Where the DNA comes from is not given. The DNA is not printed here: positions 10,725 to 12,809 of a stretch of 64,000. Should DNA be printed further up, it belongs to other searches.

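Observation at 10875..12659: In-frame fusion of beta-phosphoglucomutase to a MalK-type ABC ATPase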

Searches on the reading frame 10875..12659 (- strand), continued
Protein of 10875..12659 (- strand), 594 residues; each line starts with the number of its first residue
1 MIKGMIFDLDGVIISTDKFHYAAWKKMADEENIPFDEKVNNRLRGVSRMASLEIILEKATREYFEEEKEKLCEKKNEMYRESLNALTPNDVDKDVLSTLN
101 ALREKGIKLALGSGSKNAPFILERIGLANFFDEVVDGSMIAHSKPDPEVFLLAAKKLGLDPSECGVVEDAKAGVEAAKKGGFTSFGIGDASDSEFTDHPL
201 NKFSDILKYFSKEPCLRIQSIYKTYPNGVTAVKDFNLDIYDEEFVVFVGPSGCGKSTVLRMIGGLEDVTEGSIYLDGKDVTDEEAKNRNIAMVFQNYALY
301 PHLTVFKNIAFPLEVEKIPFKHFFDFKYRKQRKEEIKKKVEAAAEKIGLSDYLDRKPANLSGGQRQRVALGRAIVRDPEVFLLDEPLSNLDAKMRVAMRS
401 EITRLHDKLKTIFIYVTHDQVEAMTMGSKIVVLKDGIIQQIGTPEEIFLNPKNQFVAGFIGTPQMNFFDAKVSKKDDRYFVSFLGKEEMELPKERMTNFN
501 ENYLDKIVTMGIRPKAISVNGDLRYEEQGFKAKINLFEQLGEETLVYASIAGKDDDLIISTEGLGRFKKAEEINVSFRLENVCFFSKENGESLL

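Call 47: fold_search(model_id=the predicted structure, library=pdb)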
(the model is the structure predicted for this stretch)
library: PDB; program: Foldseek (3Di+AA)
matches with E <= 10: 1878; with E <= 0.001: 1581
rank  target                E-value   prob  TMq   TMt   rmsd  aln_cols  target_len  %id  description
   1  7x0q_A                2.4e-44  1.00  0.57  0.91   2.7       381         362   48  Crystal structure of ATPase Clo1313_2554 from Clostridium thermocellum (released 2022-09-14)
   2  7x0q_B                2.9e-43  1.00  0.54  0.87   3.1       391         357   46  Crystal structure of ATPase Clo1313_2554 from Clostridium thermocellum (released 2022-09-14)
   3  6yir                  8.4e-43  1.00  0.54  0.85   3.5       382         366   49  Crystal structure of Bacillus subtilis MsmX ATPase (released 2020-11-18)
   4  2d62                  1.0e-41  1.00  0.56  0.86   3.3       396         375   43  Crystal structure of multiple sugar binding transport ATP-binding protein (released 2006-05-08)
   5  4tqu_S                1.1e-41  1.00  0.56  0.90   3.1       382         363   43  Crystal structure of a bacterial ABC transporter involved in the import of the acidic polysaccharide alginate (released 2015-07-22)
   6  9bcr_D                1.1e-40  1.00  0.55  0.86   3.2       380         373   40  Cryo-EM structure of a bacterial prototype ATP-binding cassette transporter MalFGK2. (released 2025-04-30)
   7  4khz_B                1.3e-40  1.00  0.56  0.89   2.7       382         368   40  Crystal structure of the maltose-binding protein/maltose transporter complex in an pre-translocation conformation boun (released 2013-10-23)
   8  1v43                  1.3e-40  1.00  0.54  0.89   3.0       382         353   42  Crystal Structure of ATPase subunit of ABC Sugar Transporter (released 2004-11-16)
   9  1g29_1                2.5e-40  1.00  0.53  0.81   4.3       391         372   44  MALK (released 2000-12-06)
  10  2awn_B                5.4e-40  1.00  0.55  0.85   3.2       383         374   40  Crystal structure of the ADP-Mg-bound E. Coli MALK (Crystallized with ATP-Mg) (released 2005-12-13)
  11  3puz_A                6.7e-40  1.00  0.56  0.88   2.6       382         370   40  Crystal Structure of a pre-translocation state MBP-Maltose transporter complex bound to AMP-PNP (released 2011-05-18)
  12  2r6g_A                7.1e-40  1.00  0.55  0.86   2.9       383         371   40  The Crystal Structure of the E. coli Maltose Transporter (released 2007-11-27)
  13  2it1_A                3.0e-39  1.00  0.53  0.84   4.0       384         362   40  Structure of PH0203 protein from Pyrococcus horikoshii (released 2007-10-30)
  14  3puv_B                3.1e-39  1.00  0.54  0.86   3.4       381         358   40  Crystal Structure of an outward-facing MBP-Maltose transporter complex bound to ADP-VO4 (released 2011-08-10)
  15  2it1_B                3.7e-39  1.00  0.54  0.85   3.7       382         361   40  Structure of PH0203 protein from Pyrococcus horikoshii (released 2007-10-30)
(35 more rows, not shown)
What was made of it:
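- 11280..12014 (-): ABC nucleotide-binding domain, aa 216-460 (MalK/MsmX/UgpC type), with a 13-aa insert in the helical subdomain. Foldseek TM-score (target) 0.85-0.91 (call 47).
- On CUT1-type ABC importer ATPase (MalK/MsmX/UgpC group): Full-length structural match to MalK, MsmX and SugC with TM-score (target) 0.84-0.91 (call 47).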

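Call 50: find_encoding_contigs(protein=P0122, flank=8000, max_places=3)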
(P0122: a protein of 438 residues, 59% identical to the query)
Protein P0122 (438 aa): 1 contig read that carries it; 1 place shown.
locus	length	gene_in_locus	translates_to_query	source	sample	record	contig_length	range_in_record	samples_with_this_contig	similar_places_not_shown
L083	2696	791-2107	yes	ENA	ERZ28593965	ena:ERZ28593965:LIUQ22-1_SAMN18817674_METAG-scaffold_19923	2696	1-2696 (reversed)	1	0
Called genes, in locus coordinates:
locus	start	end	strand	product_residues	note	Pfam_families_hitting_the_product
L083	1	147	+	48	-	?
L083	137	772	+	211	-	PF00702:Hydrolase, PF13419:HAD_2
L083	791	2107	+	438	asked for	PF02463:SMC_N (faint), PF00005:ABC_tran, PF17912:OB_MalK (faint)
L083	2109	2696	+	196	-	?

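Call 51: find_encoding_contigs(protein=P0124, flank=8000, max_places=3)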
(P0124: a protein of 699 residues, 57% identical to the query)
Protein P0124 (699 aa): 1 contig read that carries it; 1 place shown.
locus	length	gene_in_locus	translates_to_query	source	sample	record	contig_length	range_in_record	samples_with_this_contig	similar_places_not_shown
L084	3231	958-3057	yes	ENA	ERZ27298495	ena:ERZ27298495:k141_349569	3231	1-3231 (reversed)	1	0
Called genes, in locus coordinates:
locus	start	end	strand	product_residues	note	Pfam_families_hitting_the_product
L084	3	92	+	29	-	?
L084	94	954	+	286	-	-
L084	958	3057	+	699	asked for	PF00005:ABC_tran, PF02463:SMC_N (weak), PF17912:OB_MalK, PF08402:TOBE_2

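Call 63: find_homologous_proteins(query=L083:137-769:+, max_evalue=1e-20)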
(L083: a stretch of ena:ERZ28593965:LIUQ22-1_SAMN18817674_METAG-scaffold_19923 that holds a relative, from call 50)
Query L083:137-769:+ (211 aa): 7984 proteins with E <= 1e-20 among 8000 candidates; the best 120 are listed.
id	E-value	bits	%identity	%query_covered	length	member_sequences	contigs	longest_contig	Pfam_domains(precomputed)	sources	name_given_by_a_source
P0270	8.3e-130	448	99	100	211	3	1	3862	PF13419.13,PF00702.33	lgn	-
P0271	1.2e-89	317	70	99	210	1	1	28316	PF13419.13,PF00702.33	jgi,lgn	-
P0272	2.3e-89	316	69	100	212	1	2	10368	PF13419.13,PF00702.33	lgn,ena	-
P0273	3.1e-89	316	69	100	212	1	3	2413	PF13419.13,PF00702.33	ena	-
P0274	4.4e-89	315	69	100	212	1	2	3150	PF13419.13,PF00702.33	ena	-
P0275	2.6e-88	313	70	100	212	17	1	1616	PF13419.13,PF00702.33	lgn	-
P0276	3.1e-88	313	69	98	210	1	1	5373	PF13419.13,PF00702.33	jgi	-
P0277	6.0e-88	312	68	98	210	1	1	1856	PF13419.13,PF00702.33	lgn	-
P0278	3.9e-83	296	67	99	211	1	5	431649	PF13419.13,PF00702.33,PF13242.13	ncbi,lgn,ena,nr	ncbi:MAG: beta-phosphoglucomutase [Bacilli bacterium]|nr:beta-phosphoglucomutase [Bacilli bacterium]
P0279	8.4e-82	292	67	98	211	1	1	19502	PF13419.13,PF00702.33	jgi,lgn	-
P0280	1.1e-81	291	67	97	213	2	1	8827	PF13419.13,PF00702.33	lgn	-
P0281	1.4e-81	291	65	99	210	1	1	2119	PF13419.13,PF00702.33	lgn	-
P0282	1.4e-81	291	67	98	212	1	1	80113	PF13419.13,PF00702.33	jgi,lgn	-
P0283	1.6e-81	291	66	99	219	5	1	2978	PF13419.13,PF00702.33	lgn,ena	-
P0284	2.5e-80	287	63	99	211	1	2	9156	PF13419.13,PF00702.33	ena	-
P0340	2.7e-75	270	63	98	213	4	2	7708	PF13419.13,PF00702.33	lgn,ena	-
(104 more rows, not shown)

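Call 67: find_encoding_contigs(protein=P0278, flank=9000, max_places=2)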
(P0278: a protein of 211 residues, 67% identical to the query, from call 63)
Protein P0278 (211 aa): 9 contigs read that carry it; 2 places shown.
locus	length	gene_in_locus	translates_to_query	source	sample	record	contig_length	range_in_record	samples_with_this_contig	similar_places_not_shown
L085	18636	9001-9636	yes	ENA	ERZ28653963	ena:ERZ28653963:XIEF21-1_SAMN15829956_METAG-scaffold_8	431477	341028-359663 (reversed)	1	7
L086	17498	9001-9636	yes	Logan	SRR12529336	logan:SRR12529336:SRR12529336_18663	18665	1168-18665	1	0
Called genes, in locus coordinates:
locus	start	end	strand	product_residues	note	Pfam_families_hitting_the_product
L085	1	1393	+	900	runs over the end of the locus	-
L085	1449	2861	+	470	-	-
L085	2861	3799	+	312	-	PF00528:BPD_transp_1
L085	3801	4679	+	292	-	PF00528:BPD_transp_1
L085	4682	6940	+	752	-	PF03636:Glyco_hydro_65N, PF03632:Glyco_hydro_65m, PF03633:Glyco_hydro_65C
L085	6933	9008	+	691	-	PF03636:Glyco_hydro_65N, PF03632:Glyco_hydro_65m, PF03633:Glyco_hydro_65C (weak)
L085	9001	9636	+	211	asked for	PF00702:Hydrolase, PF13419:HAD_2, PF13242:Hydrolase_like (weak)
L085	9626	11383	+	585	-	PF00295:Glyco_hydro_28 (weak)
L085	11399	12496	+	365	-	PF03215:Rad17 (faint), PF00005:ABC_tran, PF17912:OB_MalK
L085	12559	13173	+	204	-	PF12464:Mac, PF00132:Hexapep, PF14602:Hexapep_2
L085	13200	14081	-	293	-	PF11858:DUF3378, PF01351:RNase_HII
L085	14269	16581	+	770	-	PF00488:MutS_V, PF20297:MSSS, PF01713:Smr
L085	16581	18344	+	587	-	PF01541:GIY-YIG, PF27096:UvrC_M, PF02151:UVR (weak), PF22920:UvrC_RNaseH, PF08459:UvrC_RNaseH_dom, PF14520:HHH_5 (weak)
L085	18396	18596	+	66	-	PF00196:GerE, PF04545:Sigma70_r4 (weak), PF08281:Sigma70_r4_2 (weak)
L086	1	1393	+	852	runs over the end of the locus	?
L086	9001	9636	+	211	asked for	PF00702:Hydrolase, PF13419:HAD_2, PF13242:Hydrolase_like (weak)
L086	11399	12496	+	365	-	PF03215:Rad17 (faint), PF00005:ABC_tran, PF17912:OB_MalK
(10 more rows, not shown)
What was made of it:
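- L085: pgmB and malK separated by the GH28-like gene (call 67).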

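Call 68: find_encoding_contigs(protein=P0272, flank=9000, max_places=2)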
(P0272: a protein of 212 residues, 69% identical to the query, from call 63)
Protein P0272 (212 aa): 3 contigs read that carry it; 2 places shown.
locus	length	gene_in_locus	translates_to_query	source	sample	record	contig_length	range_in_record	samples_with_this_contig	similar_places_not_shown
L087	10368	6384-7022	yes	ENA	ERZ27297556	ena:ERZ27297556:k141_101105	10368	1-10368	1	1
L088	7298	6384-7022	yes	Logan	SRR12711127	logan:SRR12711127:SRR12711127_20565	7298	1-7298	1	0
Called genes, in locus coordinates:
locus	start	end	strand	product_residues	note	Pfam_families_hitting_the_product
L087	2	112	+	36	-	?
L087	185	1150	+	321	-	PF00528:BPD_transp_1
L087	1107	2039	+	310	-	PF00528:BPD_transp_1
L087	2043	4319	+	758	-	PF03636:Glyco_hydro_65N, PF03632:Glyco_hydro_65m, PF03633:Glyco_hydro_65C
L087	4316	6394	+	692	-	PF03636:Glyco_hydro_65N, PF03632:Glyco_hydro_65m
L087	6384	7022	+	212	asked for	PF00702:Hydrolase, PF13419:HAD_2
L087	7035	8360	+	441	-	PF02463:SMC_N (weak), PF00005:ABC_tran, PF13304:AAA_21 (faint), PF17912:OB_MalK (faint)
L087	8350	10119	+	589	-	PF00295:Glyco_hydro_28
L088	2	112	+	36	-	?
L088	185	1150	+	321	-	PF00528:BPD_transp_1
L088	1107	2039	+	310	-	PF00528:BPD_transp_1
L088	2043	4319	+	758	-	PF03636:Glyco_hydro_65N, PF03632:Glyco_hydro_65m, PF03633:Glyco_hydro_65C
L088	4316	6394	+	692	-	PF03636:Glyco_hydro_65N, PF03632:Glyco_hydro_65m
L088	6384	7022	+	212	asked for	PF00702:Hydrolase, PF13419:HAD_2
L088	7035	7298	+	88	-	?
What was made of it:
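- Relatives work with split genes, even non-adjacent ones (calls 50, 67, 68).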

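Call 69: find_encoding_contigs(protein=P0340, flank=9000, max_places=2)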
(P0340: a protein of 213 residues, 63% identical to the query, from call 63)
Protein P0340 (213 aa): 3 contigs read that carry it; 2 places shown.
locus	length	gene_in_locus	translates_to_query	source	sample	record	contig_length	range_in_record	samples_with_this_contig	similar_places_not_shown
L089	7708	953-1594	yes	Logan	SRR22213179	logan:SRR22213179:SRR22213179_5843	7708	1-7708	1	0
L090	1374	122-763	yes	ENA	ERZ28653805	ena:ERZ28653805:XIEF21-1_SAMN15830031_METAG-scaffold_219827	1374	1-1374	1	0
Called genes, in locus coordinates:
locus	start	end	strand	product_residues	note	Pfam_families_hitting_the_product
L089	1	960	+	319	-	?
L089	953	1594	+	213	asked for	PF00702:Hydrolase, PF13419:HAD_2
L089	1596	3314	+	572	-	-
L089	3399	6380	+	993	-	PF02837:Glyco_hydro_2_N, PF00703:Glyco_hydro_2, PF02836:Glyco_hydro_2_C, PF16353:LacZ_4, PF02929:Bgal_small_N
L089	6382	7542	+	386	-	PF07690:MFS_1, PF00083:Sugar_tr (faint), PF07690:MFS_1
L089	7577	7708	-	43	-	?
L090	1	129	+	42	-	?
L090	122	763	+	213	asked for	PF00702:Hydrolase, PF13419:HAD_2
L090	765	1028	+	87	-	-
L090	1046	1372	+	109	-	?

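Call 74: list_cluster_members(proteins=[window:10878-12659:-, P0001, P0118, P0049, P0032])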
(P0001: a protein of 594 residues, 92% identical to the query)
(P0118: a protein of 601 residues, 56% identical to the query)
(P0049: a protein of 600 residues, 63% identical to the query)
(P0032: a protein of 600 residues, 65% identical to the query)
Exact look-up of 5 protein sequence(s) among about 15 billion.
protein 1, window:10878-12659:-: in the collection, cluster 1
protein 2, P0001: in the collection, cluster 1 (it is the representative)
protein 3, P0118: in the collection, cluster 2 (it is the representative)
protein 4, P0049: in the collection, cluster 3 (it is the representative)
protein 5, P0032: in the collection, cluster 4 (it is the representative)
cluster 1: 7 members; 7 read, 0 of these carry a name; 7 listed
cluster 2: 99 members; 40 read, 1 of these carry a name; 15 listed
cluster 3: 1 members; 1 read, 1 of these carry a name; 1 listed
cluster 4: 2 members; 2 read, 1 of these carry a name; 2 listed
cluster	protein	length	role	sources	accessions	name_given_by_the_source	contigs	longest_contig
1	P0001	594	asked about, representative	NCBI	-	-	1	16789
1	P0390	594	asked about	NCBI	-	-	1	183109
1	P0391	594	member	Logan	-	-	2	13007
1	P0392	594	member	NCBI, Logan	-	-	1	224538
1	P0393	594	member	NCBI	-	-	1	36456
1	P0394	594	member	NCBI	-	-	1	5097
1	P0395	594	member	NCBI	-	-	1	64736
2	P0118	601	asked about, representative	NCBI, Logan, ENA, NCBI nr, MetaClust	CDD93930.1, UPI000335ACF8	carbohydrate ABC transporter ATP-binding protein CUT1 family [Coprobacillus sp. CAG:826] | status=active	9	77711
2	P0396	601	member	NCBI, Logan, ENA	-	-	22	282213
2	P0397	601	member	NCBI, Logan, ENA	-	-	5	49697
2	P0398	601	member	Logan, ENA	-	-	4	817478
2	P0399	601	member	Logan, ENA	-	-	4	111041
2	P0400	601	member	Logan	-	-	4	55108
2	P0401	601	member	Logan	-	-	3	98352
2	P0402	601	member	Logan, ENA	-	-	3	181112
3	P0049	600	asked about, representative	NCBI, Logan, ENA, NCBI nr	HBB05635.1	MAG TPA: beta-phosphoglucomutase [Firmicutes bacterium] | beta-phosphoglucomutase [Bacillota bacterium]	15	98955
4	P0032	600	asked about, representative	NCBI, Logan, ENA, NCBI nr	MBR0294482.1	MAG: beta-phosphoglucomutase [Bacilli bacterium] | beta-phosphoglucomutase [Bacilli bacterium]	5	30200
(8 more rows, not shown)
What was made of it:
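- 10875..12659 (-): Fused gene pgmB-malK: 594 aa plus stop. The exact protein is present in public collections (call 74).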
